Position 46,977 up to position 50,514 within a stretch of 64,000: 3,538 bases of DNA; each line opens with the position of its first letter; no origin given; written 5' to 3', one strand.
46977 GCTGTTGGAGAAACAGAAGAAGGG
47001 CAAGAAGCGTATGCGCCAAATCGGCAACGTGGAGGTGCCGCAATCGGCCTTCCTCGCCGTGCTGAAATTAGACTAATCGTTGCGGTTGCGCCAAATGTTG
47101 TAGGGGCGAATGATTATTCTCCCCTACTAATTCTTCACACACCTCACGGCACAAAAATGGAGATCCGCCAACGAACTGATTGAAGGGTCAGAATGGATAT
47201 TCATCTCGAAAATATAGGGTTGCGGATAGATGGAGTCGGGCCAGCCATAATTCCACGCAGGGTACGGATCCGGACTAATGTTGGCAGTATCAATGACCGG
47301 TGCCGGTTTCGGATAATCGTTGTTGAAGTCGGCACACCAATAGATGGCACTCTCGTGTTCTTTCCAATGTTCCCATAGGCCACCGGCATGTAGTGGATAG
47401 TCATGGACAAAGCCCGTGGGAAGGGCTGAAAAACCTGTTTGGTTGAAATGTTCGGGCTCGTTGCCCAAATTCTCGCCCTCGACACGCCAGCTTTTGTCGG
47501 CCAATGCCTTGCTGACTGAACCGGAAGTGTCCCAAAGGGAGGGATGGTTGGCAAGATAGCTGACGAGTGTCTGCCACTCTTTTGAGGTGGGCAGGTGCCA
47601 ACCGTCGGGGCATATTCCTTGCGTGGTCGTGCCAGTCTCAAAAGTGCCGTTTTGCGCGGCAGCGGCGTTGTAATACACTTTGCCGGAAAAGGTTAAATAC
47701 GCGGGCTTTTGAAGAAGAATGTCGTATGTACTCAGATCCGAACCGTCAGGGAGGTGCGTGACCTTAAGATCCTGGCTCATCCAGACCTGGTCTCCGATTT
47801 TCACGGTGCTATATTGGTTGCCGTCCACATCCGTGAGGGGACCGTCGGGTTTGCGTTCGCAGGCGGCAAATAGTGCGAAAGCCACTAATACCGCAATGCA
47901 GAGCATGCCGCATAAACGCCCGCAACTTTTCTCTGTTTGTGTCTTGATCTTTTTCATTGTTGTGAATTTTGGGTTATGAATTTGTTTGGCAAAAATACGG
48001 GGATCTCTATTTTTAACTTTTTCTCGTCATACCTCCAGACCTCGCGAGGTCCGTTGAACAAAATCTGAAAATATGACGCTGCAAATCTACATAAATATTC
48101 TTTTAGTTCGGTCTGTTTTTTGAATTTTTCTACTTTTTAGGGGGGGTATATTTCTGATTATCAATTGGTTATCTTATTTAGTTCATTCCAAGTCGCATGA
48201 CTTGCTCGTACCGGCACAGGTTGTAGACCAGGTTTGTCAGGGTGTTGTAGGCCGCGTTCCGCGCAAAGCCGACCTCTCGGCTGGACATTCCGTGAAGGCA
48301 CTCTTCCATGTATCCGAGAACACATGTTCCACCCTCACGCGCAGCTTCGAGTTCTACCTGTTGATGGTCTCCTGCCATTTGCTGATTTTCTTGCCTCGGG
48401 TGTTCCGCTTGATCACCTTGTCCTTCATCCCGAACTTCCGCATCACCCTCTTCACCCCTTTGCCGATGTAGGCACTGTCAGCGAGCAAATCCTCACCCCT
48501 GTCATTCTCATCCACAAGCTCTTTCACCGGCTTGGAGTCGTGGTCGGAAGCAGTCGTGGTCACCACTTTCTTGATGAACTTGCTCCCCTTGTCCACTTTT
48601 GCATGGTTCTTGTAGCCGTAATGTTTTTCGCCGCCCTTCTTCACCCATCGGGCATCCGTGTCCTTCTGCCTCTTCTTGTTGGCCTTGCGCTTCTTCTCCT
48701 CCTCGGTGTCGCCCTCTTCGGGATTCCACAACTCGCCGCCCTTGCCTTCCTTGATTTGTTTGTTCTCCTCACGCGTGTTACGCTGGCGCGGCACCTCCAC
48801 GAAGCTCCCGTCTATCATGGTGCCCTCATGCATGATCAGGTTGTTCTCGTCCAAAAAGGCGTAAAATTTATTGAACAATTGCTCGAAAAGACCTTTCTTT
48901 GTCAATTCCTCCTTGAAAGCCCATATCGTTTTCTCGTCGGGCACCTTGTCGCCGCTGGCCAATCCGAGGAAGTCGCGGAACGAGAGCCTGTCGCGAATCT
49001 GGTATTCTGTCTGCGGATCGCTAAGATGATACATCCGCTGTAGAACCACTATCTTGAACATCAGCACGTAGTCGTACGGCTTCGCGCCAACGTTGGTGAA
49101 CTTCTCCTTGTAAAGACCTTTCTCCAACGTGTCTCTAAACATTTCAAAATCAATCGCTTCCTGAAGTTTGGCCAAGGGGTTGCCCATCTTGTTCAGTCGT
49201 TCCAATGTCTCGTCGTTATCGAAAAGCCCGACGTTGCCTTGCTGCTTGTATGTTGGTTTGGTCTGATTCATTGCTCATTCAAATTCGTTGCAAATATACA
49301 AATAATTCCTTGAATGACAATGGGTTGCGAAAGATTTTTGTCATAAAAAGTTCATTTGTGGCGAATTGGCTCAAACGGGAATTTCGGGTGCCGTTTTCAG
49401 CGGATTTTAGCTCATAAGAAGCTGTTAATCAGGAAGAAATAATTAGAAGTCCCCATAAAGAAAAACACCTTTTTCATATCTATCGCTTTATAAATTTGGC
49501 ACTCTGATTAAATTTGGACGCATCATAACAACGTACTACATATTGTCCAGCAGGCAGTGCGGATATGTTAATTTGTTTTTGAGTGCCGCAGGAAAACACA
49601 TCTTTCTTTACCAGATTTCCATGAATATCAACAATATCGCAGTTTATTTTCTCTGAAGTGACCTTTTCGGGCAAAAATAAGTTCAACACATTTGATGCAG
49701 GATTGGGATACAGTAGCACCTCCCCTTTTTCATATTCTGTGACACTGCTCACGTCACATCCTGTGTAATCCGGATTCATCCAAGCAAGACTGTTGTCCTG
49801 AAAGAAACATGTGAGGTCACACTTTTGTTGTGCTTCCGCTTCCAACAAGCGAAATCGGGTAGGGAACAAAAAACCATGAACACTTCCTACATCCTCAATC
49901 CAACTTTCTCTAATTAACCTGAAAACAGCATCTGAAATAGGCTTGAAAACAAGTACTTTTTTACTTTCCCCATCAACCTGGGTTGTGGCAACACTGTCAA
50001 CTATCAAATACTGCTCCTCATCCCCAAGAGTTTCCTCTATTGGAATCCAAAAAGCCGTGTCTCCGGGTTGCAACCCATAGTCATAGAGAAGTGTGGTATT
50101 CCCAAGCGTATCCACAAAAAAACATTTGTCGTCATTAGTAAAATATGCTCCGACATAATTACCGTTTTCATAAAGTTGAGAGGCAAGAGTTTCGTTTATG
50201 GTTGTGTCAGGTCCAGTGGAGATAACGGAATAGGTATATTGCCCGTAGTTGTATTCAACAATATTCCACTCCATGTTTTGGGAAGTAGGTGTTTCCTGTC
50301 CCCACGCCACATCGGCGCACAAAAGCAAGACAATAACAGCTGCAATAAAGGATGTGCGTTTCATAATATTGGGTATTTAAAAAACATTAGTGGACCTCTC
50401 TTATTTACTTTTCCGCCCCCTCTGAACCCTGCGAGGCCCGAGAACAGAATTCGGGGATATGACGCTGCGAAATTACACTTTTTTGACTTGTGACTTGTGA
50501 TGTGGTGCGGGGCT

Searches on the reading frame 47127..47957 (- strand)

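Call 85: search_protein_families(library=pfam, proteins=[window:47127-47957:-], max_evalue=0.001)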
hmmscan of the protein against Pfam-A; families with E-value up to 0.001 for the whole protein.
window:47127-47957:- (276 aa): 1 family
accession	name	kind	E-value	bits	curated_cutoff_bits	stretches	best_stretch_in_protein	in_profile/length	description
PF09603.15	Fib_succ_major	-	4e-24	86.4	33.9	1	52-275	1-187/187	Fibrobacter succinogenes major domain (Fib_succ_major)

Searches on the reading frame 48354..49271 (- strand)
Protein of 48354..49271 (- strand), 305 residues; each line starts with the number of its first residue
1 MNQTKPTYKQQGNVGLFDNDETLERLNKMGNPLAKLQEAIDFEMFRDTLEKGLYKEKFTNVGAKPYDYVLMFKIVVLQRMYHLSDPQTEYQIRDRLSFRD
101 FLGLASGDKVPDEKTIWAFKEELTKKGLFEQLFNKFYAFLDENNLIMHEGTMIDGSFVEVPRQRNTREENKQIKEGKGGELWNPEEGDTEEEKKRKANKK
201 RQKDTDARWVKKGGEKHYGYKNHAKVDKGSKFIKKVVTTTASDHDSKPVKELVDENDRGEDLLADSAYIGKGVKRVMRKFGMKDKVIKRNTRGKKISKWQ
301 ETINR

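Call 85: search_protein_families(library=pfam, proteins=[window:48354-49271:-], max_evalue=0.001)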
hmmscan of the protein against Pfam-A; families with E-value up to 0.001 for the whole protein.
window:48354-49271:- (305 aa): 2 families
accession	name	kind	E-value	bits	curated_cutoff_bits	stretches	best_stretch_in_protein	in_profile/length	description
PF05598.16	DUF772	-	4.3e-22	78.4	23.1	1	62-135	1-73/74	Transposase domain (DUF772)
PF01609.27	DDE_Tnp_1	-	4.5e-16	59.6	23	1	149-305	5-139/200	Transposase DDE domain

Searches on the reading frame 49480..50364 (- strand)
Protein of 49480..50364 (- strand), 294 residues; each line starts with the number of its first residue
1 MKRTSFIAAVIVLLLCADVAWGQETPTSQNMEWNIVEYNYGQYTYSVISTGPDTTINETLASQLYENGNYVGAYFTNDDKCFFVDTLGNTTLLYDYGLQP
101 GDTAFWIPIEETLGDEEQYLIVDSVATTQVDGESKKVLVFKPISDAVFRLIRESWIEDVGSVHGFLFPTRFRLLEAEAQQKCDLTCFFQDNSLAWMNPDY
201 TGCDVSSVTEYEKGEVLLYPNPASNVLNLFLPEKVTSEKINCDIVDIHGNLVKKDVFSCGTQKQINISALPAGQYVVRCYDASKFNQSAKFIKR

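Call 85: search_protein_families(library=pfam, proteins=[window:49480-50364:-], max_evalue=0.001)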
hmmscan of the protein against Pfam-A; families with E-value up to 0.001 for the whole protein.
window:49480-50364:- (294 aa): 1 family
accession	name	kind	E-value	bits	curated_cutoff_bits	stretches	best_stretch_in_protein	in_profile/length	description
PF18962.6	Por_Secre_tail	-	1.2e-13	51.6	27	1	218-290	1-72/75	Secretion system C-terminal sorting domain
